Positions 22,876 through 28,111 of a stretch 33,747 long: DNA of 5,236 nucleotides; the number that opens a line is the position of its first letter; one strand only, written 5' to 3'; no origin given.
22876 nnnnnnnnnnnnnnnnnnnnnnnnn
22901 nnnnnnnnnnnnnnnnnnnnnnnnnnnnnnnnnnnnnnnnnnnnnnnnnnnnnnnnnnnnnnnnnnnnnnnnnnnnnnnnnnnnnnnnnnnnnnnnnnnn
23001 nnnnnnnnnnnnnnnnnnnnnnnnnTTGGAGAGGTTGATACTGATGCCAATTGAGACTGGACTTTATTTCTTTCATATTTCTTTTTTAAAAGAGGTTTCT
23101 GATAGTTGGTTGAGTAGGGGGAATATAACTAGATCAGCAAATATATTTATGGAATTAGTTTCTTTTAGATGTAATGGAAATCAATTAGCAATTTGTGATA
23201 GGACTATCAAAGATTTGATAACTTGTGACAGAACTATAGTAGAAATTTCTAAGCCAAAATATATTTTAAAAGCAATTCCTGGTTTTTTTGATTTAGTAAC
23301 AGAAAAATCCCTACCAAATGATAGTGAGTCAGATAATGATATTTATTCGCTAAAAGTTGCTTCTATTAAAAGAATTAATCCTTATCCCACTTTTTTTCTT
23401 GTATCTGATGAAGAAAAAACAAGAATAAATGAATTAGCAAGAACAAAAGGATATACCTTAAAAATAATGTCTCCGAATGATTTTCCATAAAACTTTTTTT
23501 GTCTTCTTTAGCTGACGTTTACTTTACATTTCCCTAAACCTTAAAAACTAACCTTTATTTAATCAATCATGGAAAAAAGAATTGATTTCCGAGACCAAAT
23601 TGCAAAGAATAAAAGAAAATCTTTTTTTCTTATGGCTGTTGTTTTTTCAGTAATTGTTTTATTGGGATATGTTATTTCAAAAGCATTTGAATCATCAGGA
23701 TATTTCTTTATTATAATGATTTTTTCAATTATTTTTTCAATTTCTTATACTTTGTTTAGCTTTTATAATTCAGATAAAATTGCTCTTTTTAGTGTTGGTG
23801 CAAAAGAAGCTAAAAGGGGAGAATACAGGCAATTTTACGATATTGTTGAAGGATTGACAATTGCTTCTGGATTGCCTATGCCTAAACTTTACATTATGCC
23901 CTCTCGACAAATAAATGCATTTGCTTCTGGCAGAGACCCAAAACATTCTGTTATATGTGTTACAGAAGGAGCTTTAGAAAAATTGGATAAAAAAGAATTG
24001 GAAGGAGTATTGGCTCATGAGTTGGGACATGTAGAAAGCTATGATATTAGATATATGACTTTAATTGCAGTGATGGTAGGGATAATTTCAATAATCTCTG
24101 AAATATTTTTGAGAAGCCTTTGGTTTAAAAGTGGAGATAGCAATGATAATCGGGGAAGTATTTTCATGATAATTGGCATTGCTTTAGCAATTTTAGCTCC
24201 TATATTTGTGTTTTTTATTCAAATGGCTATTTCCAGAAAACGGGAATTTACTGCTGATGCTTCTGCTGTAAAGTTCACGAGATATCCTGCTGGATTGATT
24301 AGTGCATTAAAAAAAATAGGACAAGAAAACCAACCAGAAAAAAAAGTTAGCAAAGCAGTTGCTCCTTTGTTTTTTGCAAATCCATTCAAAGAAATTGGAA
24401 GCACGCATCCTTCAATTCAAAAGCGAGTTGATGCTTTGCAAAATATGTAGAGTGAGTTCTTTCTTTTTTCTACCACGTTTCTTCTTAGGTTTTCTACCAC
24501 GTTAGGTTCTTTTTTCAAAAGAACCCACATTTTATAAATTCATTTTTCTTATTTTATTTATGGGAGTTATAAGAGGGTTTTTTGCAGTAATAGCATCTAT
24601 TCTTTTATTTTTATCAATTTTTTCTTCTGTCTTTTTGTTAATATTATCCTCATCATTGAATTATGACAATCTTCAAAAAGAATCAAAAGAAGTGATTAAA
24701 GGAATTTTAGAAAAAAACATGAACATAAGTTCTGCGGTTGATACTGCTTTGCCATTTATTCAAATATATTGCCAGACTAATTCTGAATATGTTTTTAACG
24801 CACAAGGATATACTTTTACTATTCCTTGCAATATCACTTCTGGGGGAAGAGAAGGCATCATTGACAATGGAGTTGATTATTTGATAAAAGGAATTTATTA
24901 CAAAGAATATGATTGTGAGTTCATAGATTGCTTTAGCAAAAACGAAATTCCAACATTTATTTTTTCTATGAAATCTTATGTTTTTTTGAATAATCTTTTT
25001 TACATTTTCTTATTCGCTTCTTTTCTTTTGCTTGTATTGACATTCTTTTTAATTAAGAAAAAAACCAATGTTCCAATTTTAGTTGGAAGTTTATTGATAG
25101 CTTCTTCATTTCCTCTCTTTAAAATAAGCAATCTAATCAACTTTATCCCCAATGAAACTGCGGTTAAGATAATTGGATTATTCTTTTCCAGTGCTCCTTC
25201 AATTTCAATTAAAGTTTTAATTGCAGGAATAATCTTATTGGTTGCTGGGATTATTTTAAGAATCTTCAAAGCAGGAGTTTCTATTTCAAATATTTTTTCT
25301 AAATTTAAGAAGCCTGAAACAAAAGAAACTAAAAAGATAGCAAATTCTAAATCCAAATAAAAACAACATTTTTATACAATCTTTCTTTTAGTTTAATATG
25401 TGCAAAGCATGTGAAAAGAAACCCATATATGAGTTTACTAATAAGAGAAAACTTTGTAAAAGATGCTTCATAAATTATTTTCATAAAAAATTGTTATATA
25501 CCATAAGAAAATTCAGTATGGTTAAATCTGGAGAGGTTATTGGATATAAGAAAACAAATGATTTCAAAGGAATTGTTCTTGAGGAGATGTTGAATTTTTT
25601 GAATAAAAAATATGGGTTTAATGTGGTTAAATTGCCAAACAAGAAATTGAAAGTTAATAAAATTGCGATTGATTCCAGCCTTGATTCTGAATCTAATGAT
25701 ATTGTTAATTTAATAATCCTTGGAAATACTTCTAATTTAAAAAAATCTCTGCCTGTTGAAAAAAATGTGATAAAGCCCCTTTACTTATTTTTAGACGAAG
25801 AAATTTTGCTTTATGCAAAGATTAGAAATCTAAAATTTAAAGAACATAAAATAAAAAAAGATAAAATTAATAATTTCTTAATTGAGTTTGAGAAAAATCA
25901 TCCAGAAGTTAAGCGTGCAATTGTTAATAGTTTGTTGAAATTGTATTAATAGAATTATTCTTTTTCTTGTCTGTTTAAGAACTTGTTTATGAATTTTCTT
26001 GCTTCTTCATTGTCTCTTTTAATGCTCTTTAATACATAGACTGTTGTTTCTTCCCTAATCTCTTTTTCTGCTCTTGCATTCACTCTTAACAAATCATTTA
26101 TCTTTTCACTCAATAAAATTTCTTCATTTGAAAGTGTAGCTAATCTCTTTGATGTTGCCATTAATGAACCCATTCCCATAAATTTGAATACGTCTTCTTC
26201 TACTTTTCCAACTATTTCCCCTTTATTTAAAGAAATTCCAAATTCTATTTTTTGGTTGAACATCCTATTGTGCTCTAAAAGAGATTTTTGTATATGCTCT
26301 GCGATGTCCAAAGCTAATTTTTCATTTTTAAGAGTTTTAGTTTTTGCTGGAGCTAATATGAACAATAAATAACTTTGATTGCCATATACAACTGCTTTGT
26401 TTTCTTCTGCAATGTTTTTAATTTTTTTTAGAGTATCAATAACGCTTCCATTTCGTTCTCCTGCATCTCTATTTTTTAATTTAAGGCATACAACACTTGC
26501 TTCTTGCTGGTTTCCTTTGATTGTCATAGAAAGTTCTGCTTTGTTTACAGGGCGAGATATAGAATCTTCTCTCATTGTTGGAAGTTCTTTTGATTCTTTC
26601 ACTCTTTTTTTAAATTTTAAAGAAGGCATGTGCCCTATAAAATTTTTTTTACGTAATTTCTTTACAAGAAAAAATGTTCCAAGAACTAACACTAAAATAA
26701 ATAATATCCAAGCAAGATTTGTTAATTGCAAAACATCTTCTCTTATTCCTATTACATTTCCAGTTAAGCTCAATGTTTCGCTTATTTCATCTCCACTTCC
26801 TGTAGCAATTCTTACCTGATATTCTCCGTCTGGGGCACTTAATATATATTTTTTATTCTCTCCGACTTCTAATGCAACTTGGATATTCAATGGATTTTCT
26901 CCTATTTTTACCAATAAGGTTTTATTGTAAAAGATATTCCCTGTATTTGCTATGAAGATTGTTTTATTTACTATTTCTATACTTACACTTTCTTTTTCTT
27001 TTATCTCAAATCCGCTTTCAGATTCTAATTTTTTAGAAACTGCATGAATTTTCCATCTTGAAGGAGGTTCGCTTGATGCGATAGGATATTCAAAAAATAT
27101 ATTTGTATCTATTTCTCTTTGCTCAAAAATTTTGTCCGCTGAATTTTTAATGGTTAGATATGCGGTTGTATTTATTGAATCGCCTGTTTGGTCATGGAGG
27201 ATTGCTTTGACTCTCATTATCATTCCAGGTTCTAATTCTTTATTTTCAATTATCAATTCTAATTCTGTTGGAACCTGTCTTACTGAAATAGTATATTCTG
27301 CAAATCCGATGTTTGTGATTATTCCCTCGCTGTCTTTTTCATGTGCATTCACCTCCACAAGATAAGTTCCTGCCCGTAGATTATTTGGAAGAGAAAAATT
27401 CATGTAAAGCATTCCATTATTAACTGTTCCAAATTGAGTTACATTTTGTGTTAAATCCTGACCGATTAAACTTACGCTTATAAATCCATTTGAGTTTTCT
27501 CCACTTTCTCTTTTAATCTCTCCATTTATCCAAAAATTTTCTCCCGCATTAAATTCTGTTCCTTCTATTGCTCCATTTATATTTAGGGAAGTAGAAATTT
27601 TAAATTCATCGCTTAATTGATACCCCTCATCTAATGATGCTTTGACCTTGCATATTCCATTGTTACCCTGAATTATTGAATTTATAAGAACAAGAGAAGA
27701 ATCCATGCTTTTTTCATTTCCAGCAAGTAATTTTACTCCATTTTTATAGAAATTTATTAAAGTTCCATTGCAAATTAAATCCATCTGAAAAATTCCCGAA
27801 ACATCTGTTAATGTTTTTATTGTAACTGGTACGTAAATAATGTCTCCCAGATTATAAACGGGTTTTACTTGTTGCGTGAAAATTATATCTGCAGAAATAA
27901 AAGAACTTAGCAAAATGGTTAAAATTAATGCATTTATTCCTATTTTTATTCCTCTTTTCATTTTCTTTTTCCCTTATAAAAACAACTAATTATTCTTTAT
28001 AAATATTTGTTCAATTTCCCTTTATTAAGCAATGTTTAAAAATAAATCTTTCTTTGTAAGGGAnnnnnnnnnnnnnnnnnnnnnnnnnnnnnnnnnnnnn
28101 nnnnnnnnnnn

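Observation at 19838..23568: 3.7-kb accessory block (NYN nuclease, RecQ-HTH helicase, truncated wHTH, two unknown coupled ORFs) between lemA and an M48/HtpX protease gene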

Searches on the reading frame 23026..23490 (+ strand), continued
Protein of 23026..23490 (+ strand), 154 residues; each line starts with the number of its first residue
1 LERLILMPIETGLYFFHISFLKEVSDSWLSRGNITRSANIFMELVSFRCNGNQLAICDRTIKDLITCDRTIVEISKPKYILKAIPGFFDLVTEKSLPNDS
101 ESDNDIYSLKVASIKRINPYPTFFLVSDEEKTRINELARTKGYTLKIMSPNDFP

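Call 79: fold_search(model_id=the predicted structure, library=pdb)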
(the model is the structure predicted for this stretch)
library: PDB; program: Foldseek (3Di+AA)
matches with E <= 10: 136; with E <= 0.001: 0
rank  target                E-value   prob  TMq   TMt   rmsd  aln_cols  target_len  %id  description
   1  6qxf_B                3.0e-01  0.09  0.21  0.16  17.8       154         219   16  Cas1-Cas2-Csn2-DNA complex from the Type II-A CRISPR-Cas system (released 2019-05-08)
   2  3v7f_A                3.2e-01  0.13  0.25  0.19  16.4       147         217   12  Crystal Structure of Streptococcus pyogenes Csn2 (released 2012-06-27)
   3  6qxf_A                7.8e-01  0.08  0.25  0.19  17.3       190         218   10  Cas1-Cas2-Csn2-DNA complex from the Type II-A CRISPR-Cas system (released 2019-05-08)
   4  9vj8_A                8.9e-01  0.08  0.24  0.17  16.4       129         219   11  Type II-A CRISPR integrase complex, apo form (released 2026-04-01)
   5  7amy_A                1.4e+00  0.13  0.27  0.13  11.0        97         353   15  Nonameric cytoplasmic domain of FlhA from Vibrio parahaemolyticus (released 2021-06-02)
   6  3g5a_F                1.4e+00  0.04  0.16  0.10   7.3        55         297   14  Crystal Structure of Candida glabrata FMN Adenylyltransferase in complex with FMN and ATP analog AMPCPP (released 2009-05-26)
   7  2ery_A                1.6e+00  0.05  0.16  0.14   6.2        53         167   13  The crystal structure of the Ras related protein RRas2 (RRAS2) in the GDP bound state (released 2005-11-08)
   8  2ery_B                1.6e+00  0.05  0.15  0.14   6.3        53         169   13  The crystal structure of the Ras related protein RRas2 (RRAS2) in the GDP bound state (released 2005-11-08)
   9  5bqt_A                1.9e+00  0.04  0.22  0.14  25.7       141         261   13  Structure of TrmBL2, an archaeal chromatin protein, shows a novel mode of DNA binding. (released 2015-09-02)
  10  6stf_D                2.0e+00  0.08  0.19  0.18   5.8        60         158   17  Human Rab8a phosphorylated at Ser111 in complex with GDP (released 2020-04-22)
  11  9b4q                  2.1e+00  0.04  0.15  0.14   6.3        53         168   13  Crystal structure of RRAS2 (RAS-Related protein) bound to GMPPNP (released 2025-01-22)
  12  3kcm_C                2.3e+00  0.10  0.21  0.22   4.0        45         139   22  The crystal structure of thioredoxin protein from Geobacter metallireducens (released 2009-11-10)
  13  5bqt_B                2.3e+00  0.04  0.21  0.14  26.0       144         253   12  Structure of TrmBL2, an archaeal chromatin protein, shows a novel mode of DNA binding. (released 2015-09-02)
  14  3mix                  2.4e+00  0.14  0.24  0.12   3.4        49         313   14  Crystal structure of the cytosolic domain of B. subtilis FlhA (released 2010-06-23)
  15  3r1x_A                2.4e+00  0.13  0.21  0.12   4.2        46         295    6  Crystal structure of 2-oxo-3-deoxygalactonate kinase from Klebsiella pneumoniae (released 2011-04-13)
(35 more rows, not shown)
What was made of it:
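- Tried and rejected: A Foldseek search of the u148 model against PDB gave nothing below E 0.3 (call 79).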

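Call 99: search_protein_families(library=pfam, proteins=[L089:9507-9698:+, L089:9269-9505:+, L105:4915-5067:+, L082:5383-5535:-, L086:9358-9582:+], max_evalue=0.05)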
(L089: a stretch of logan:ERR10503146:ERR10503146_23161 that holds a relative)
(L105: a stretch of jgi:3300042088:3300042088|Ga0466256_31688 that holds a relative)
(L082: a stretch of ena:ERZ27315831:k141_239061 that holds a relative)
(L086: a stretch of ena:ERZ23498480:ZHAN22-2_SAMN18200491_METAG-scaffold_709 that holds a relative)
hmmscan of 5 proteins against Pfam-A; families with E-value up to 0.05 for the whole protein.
L089:9507-9698:+ (63 aa): 8 families
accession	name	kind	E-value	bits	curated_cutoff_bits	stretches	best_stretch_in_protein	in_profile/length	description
PF05584.17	Sulfolobus_pRN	-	0.00021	21.7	20.8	1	21-56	17-52/72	Sulfolobus plasmid regulatory protein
PF06163.17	DUF977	-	0.00039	20.9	22.1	1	15-58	19-62/134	Bacterial protein of unknown function (DUF977)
PF09339.16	HTH_IclR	-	0.0035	17.5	22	1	11-54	7-50/52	IclR helix-turn-helix domain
PF14947.12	HTH_45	-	0.0043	17.5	25.5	1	11-57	10-54/77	Winged helix-turn-helix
PF22168.2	DIP2311-like_C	-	0.0094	16.7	27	1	17-57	14-54/63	Transcriptional regulator DIP2311-like, C-terminal domain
PF23234.1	WH4_Lhr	-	0.025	14.6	27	1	10-54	9-54/87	Large helicase-related protein, winged-helix domain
PF13412.12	HTH_24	-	0.03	14.3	21.9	1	8-51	4-46/48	Winged helix-turn-helix DNA-binding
PF13443.12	HTH_26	-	0.033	14.9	22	1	13-45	2-33/63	Cro/C1-type HTH DNA-binding domain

L089:9269-9505:+ (78 aa): 0 families

L105:4915-5067:+ (50 aa): 3 families
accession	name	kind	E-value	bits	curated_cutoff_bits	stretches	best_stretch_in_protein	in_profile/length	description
PF15919.11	HicB_lk_antitox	-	0.0019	18.8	27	1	2-31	86-113/123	HicB_like antitoxin of bacterial toxin-antitoxin system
PF10929.13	DUF2811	-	0.002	18.8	26.6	1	11-32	5-26/57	Protein of unknown function (DUF2811)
PF03000.19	NPH3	-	0.0035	17.5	27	1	12-40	218-246/258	NPH3 family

L082:5383-5535:- (50 aa): 12 families
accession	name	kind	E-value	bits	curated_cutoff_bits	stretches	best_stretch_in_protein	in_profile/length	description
PF23470.1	Zn_ribbon_PF0610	-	0.0011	19.2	26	0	28-49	18-38/39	PF0610 rubredoxin-like zinc beta-ribbon domain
PF24973.1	EGF_LMN_ATRN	-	0.0017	18.9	27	0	31-45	27-41/44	Laminin/attractin EGF domain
PF01155.25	HypA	-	0.0018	18.7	28.9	1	5-38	65-96/112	Hydrogenase/urease nickel incorporation, metallochaperone, hypA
PF22191.2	IBR_1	-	0.0027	18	27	0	11-20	22-31/47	IBR domain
PF00053.31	EGF_laminin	-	0.0044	17.6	21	0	7-27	25-45/49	Laminin EGF domain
PF13717.11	Zn_ribbon_4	-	0.0052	17.1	30.3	0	29-38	3-12/36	zinc-ribbon domain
PF08274.17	Zn_Ribbon_YjdM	-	0.016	15.7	30.8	0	13-20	22-29/30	PhnA Zinc-Ribbon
PF24292.1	DUF7479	-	0.024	15.2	27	0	5-23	25-43/60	Domain of unknown function (DUF7479)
PF00130.28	C1_1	-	0.024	14.9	26.5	0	18-40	1-23/53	Phorbol esters/diacylglycerol binding domain (C1 domain)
PF09723.15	Zn_ribbon_8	-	0.026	15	34.4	0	11-36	6-34/41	Zinc ribbon domain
PF24029.1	DUF7340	-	0.031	14.5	27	0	5-23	33-51/62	Domain of unknown function (DUF7340)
PF01096.23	Zn_ribbon_TFIIS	-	0.041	14.2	21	0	11-20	29-38/39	Transcription factor S-II (TFIIS)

L086:9358-9582:+ (74 aa): 2 families
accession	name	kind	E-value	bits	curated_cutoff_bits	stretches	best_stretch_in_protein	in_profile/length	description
PF14947.12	HTH_45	-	2e-05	25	25.5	1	3-74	1-71/77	Winged helix-turn-helix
PF01022.26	HTH_5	-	0.012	15.9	22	1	8-45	2-38/47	Bacterial regulatory protein, arsR family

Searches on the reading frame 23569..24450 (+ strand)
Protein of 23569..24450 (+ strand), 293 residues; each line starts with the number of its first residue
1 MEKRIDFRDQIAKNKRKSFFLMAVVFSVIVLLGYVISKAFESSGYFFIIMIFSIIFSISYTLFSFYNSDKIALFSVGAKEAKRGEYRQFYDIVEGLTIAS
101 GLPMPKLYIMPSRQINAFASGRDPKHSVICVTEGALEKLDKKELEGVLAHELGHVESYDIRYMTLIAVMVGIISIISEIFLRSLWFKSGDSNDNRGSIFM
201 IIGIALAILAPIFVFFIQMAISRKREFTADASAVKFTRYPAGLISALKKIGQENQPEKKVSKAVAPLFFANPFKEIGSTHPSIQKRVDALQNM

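Call 3: search_protein_families(library=pfam, proteins=[window:23569-24450:+], max_evalue=0.1)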
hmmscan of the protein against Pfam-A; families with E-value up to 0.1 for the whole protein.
window:23569-24450:+ (293 aa): 6 families
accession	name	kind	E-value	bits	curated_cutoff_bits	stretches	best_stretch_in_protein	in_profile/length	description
PF01435.24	Peptidase_M48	-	2.6e-32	112.6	20.3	1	90-292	8-184/186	Peptidase family M48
PF05569.17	Peptidase_M56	-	7.6e-05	22.5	31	1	125-169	174-218/296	BlaR1 peptidase M56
PF20990.2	DUF2207_C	-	0.003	17.7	33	0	11-67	127-188/247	Predicted membrane protein (DUF2207) C-terminal domain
PF13347.12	MFS_2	-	0.0033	16.5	27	0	168-236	144-213/427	MFS/sugar transport protein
PF06687.17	SUR7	-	0.0094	16.1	29.6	0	19-65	112-158/201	SUR7/PalI family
PF13829.11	DUF4191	-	0.077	12.8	30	0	13-68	20-72/219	Domain of unknown function (DUF4191)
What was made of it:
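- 23569..24450 (+): htpX (M48 zinc metalloprotease), the downstream half of the conserved pair. Pfam Peptidase_M48, E 2.6e-32 (call 3).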

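Call 4: search_protein_families(library=padloc, proteins=[window:23569-24450:+], max_evalue=0.1)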
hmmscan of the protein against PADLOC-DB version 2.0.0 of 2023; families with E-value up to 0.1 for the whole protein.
window:23569-24450:+ (293 aa): 0 families

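Call 34: search_protein_families(library=ncbifam, proteins=[window:23569-24450:+], max_evalue=1)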
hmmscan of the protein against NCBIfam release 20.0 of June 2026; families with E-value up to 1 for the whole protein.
window:23569-24450:+ (293 aa): 14 families
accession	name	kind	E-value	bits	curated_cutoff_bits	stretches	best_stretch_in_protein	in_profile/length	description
NF003425.0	PRK04897.1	equivalog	3.5e-88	295.7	355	1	9-293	4-298/298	zinc metalloprotease HtpX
NF002826.0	PRK03001.1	equivalog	1.2e-64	218.2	369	1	14-293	3-278/285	zinc metalloprotease HtpX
NF002839.0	PRK03072.1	equivalog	2.2e-62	210.8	412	1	13-293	7-284/291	zinc metalloprotease HtpX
NF002363.0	PRK01345.1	equivalog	6.8e-59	199.5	422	1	14-293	2-278/318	zinc metalloprotease HtpX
NF002669.0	PRK02391.1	equivalog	9.9e-57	192.4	341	1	20-293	20-291/298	zinc metalloprotease HtpX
NF002775.0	PRK02870.1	equivalog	3.7e-51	174.4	285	1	4-291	10-334/338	zinc metalloprotease HtpX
NF003965.0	PRK05457.1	equivalog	1.9e-41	142.3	245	1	19-292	6-283/285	protease HtpX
NF002322.0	PRK01265.1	equivalog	1.2e-24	87.4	275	1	22-277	20-282/325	zinc metalloprotease HtpX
NF052399.1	M48_lipo_LoiP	exception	0.0013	18.3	365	1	112-156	94-134/247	metalloprotease LoiP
NF046000.1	MAG1210_fam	subfamily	0.016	13.9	275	1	164-231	66-125/550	MAG1210 family protein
NF033109.1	sensor_MecR1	exception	0.021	13.4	1200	1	127-173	181-227/585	beta-lactam sensor/signal transducer MecR1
NF045937.1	MSC_0624_12TM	equivalog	0.03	12.9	70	2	13-71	278-342/445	MSC_0624 family F1-like ATPase-associated membrane protein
NF033632.1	SLATT_4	domain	0.054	13.4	55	0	13-72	24-83/154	SLATT domain-containing protein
NF041560.1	T6SS_Burk_ExIF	subfamily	0.055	13.2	90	1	163-219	129-186/234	putative type VI secretion system effector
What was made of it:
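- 23569..24450 (+): NCBIfam HtpX models, E 3.5e-88, 295.7 bits, below the 355-bit equivalog cut-off (call 34).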

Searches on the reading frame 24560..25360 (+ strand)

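Call 3: search_protein_families(library=pfam, proteins=[window:24560-25360:+], max_evalue=0.1)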
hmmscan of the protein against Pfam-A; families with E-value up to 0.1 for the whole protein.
window:24560-25360:+ (266 aa): 1 family
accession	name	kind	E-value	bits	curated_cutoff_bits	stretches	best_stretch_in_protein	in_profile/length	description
PF12942.12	Archaeal_AmoA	-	0.00036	20.7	25.6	1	152-203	88-140/183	Archaeal ammonia monooxygenase subunit A (AmoA)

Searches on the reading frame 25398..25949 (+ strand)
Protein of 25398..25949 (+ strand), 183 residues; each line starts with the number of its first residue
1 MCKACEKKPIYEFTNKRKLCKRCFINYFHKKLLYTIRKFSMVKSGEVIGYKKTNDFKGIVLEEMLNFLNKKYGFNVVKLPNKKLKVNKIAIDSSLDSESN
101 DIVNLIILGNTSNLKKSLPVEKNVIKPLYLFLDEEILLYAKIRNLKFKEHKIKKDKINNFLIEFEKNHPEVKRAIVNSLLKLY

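Call 3: search_protein_families(library=pfam, proteins=[window:25398-25949:+], max_evalue=0.1)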
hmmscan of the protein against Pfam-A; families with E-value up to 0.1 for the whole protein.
window:25398-25949:+ (183 aa): 2 families
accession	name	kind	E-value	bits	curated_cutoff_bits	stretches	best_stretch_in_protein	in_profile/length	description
PF09905.14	VF530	-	0.011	16.4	27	1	53-97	2-43/63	DNA-binding protein VF530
PF14357.11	DUF4404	-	0.014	16.4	27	1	150-176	46-72/83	Domain of unknown function (DUF4404)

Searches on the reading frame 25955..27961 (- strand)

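Call 41: search_protein_families(library=pfam, proteins=[window:25955-27961:-], max_evalue=0.01)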
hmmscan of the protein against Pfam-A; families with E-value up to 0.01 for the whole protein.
window:25955-27961:- (668 aa): 1 family
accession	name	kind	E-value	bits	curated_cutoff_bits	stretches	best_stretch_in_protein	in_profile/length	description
PF01835.25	MG2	-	0.0014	19.3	32.8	0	138-209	12-85/96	MG2 domain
